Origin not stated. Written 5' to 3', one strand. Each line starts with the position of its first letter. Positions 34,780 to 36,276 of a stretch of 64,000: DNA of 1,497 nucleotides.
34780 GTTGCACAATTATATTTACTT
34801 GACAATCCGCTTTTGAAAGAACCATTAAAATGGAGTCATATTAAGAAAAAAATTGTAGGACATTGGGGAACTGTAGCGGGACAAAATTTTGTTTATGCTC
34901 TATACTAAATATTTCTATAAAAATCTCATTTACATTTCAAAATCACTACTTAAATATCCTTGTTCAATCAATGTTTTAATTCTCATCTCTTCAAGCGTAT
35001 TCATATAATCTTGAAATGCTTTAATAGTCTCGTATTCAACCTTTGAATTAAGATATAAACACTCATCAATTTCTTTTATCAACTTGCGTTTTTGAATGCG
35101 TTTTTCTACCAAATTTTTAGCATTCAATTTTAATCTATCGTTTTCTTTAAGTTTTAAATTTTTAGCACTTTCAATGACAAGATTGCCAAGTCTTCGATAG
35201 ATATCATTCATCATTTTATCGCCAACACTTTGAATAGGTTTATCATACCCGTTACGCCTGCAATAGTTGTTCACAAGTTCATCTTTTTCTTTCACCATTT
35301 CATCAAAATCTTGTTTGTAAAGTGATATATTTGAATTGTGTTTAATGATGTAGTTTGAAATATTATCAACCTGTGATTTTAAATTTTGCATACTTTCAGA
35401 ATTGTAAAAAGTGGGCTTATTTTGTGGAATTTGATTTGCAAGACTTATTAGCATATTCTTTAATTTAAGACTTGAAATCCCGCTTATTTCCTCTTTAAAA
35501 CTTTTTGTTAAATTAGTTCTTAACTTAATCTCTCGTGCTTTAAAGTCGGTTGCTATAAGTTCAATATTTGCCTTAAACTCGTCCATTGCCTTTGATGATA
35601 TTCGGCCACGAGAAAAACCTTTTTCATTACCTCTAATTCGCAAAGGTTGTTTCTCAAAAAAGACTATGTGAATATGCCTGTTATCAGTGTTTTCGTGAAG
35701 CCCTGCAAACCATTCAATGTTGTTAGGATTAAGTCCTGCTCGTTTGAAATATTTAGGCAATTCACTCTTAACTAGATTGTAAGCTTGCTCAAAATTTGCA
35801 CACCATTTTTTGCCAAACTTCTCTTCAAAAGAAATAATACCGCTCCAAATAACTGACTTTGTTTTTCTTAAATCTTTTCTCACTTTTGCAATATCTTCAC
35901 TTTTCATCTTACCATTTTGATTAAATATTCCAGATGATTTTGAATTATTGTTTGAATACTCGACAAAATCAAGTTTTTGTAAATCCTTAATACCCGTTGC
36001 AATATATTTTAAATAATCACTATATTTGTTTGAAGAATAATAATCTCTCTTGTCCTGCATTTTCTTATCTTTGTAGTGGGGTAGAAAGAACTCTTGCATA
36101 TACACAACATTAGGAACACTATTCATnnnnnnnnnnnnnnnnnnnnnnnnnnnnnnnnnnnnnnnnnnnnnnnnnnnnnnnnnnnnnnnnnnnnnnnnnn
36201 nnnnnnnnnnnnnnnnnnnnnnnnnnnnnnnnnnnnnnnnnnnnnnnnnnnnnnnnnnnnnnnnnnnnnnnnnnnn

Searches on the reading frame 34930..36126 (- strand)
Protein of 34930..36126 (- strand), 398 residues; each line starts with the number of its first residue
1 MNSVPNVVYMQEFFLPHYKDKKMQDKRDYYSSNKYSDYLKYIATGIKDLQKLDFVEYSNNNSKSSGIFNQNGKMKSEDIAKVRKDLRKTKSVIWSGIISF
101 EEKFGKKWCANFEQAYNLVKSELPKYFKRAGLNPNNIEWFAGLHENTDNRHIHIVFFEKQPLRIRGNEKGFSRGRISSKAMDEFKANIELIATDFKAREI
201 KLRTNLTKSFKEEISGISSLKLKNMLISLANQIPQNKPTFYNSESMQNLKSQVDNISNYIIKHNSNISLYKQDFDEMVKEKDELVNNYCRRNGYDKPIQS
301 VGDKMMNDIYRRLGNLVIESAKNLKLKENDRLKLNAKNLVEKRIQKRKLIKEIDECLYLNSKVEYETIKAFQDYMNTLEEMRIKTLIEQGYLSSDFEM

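Call 73: search_protein_families(library=padloc, proteins=[window:34930-36126:-], max_evalue=0.00001)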
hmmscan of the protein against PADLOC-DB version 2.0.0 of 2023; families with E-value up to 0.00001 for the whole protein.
window:34930-36126:- (398 aa): 0 families

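Call 74: search_protein_families(library=pfam, proteins=[window:34930-36126:-], max_evalue=0.00001)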
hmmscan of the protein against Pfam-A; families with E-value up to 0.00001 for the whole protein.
window:34930-36126:- (398 aa): 1 family
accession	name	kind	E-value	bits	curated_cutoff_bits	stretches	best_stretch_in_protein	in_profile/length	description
PF18555.7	MobL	-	1.3e-28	100.6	28.5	1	6-346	3-363/383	MobL relaxases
